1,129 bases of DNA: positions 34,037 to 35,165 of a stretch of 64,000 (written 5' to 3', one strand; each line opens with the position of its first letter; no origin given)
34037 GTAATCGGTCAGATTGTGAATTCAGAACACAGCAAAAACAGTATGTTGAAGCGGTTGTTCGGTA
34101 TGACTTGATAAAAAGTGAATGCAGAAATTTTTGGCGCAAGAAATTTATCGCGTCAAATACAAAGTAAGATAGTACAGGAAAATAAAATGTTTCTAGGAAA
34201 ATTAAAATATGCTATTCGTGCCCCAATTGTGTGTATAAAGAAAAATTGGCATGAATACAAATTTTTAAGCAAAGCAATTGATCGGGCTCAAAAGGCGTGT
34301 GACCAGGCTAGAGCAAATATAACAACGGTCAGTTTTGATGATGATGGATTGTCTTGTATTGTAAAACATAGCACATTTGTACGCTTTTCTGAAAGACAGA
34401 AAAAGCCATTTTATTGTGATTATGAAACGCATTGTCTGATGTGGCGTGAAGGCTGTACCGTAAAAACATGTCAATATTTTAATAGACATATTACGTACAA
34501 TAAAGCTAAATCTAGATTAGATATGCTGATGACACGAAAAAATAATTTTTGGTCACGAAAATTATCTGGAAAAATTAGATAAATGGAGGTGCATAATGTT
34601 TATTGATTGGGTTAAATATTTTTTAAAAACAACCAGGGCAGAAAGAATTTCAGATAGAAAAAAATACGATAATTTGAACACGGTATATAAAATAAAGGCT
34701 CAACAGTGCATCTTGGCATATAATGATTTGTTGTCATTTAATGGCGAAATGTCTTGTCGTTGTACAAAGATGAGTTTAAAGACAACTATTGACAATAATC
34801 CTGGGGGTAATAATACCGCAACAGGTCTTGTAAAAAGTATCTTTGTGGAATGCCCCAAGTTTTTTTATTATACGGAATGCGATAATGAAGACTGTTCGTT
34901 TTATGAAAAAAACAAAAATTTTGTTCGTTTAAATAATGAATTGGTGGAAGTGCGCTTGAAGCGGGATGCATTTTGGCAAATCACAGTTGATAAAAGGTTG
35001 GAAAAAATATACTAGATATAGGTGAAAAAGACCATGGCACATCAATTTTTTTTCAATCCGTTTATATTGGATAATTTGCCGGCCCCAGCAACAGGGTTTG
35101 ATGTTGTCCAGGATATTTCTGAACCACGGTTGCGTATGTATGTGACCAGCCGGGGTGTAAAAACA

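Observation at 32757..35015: Tandem array of five divergent paralogs of an unrecognised small Cys-motif protein family at the lepA 3' end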

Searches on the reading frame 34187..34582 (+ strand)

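Call 4: search_protein_families(library=pfam, proteins=[window:34187-34582:+], max_evalue=1)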
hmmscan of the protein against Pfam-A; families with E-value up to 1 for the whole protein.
window:34187-34582:+ (131 aa): 2 families
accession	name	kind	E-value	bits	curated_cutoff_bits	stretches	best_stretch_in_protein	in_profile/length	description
PF20309.4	DRHyd-ASK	-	0.037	14.4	26.6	1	35-52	3-20/36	Deoxyribohydrolase (DRHyd) domain of the ASK signalosome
PF02992.20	Transposase_21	-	0.079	12.6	28.6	1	7-72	117-182/213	Transposase family tnp2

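Call 5: search_protein_families(library=phrogs, proteins=[window:34187-34582:+], max_evalue=1)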
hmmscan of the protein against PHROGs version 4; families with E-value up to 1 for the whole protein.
window:34187-34582:+ (131 aa): 4 families
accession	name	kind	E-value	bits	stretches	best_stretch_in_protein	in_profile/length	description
phrog_17493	-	unknown function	0.071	14.1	1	61-116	66-120/139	-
phrog_30291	-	unknown function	0.11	13.8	1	38-61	33-56/87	-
phrog_5589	-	unknown function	0.17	13.5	1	14-93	11-82/90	-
phrog_11093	-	unknown function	0.17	12.8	0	5-61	17-75/162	-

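Call 41: search_protein_families(library=padloc, proteins=[window:34187-34582:+], max_evalue=1)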
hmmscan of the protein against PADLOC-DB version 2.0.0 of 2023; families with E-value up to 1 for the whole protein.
window:34187-34582:+ (131 aa): 0 families

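Call 42: search_protein_families(library=ncbifam, proteins=[window:34187-34582:+], max_evalue=1)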
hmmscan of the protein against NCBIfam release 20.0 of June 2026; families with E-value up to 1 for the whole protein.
window:34187-34582:+ (131 aa): 1 family
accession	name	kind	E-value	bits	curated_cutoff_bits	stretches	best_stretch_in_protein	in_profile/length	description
NF003466.1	PRK05090.1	exception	0.06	13.6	138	1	5-35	31-61/93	DUF167 family protein YggU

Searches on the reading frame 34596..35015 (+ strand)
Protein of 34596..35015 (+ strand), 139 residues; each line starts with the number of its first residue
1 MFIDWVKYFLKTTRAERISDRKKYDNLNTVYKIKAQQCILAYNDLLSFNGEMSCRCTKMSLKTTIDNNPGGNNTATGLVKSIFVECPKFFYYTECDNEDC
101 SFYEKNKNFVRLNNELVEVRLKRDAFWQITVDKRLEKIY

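Call 4: search_protein_families(library=pfam, proteins=[window:34596-35015:+], max_evalue=1)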
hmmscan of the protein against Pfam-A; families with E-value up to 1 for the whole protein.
window:34596-35015:+ (139 aa): 1 family
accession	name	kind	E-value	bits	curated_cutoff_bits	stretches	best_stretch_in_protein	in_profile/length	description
PF24326.1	DUF7496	-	0.23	11.8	27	1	29-61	56-88/115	Domain of unknown function (DUF7496)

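Call 5: search_protein_families(library=phrogs, proteins=[window:34596-35015:+], max_evalue=1)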
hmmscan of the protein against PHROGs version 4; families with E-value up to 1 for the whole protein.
window:34596-35015:+ (139 aa): 1 family
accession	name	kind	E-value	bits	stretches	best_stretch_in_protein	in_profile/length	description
phrog_34304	-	unknown function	0.15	13.2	0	14-28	12-26/46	-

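Call 41: search_protein_families(library=padloc, proteins=[window:34596-35015:+], max_evalue=1)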
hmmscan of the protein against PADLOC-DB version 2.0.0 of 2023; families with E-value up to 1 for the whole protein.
window:34596-35015:+ (139 aa): 0 families

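Call 42: search_protein_families(library=ncbifam, proteins=[window:34596-35015:+], max_evalue=1)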
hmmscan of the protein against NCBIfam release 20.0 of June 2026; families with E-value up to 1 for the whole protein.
window:34596-35015:+ (139 aa): 2 families
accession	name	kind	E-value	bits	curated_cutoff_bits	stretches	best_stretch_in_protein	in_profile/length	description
NF045677.1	FeRespRegIrr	equivalog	0.046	13.8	170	1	70-119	55-104/127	Fur family transcriptional regulator Irr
NF045678.1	TransRegIrrA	equivalog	0.063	13.2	150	1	71-119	65-113/138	iron response transcriptional regulator IrrA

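Call 98: predict_structure(alignment_id=A4)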
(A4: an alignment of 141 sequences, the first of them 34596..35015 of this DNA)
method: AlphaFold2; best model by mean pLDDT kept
length: 139 residues; sequences in the alignment: 141
mean_pLDDT: 90.6   pTM: 0.77
mean pLDDT of the five models: 90.6, 90.3, 89.4, 88.8, 87.8
residues with pLDDT >= 90: 95; 70-90: 35; 50-70: 9; < 50: 0
segments of 3 or more residues with pLDDT < 50: none
pLDDT, mean of each block of 10 residues (from residue 1): 94 97 98 98 85 75 79 74 89 94 95 98 98 94
secondary structure, 60 per line:
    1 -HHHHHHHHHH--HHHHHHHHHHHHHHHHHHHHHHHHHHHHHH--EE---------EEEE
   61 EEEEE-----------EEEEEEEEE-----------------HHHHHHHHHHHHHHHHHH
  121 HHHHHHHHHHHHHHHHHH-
elements in order: H2-11 H14-43 E57-65 E77-85 H103-138
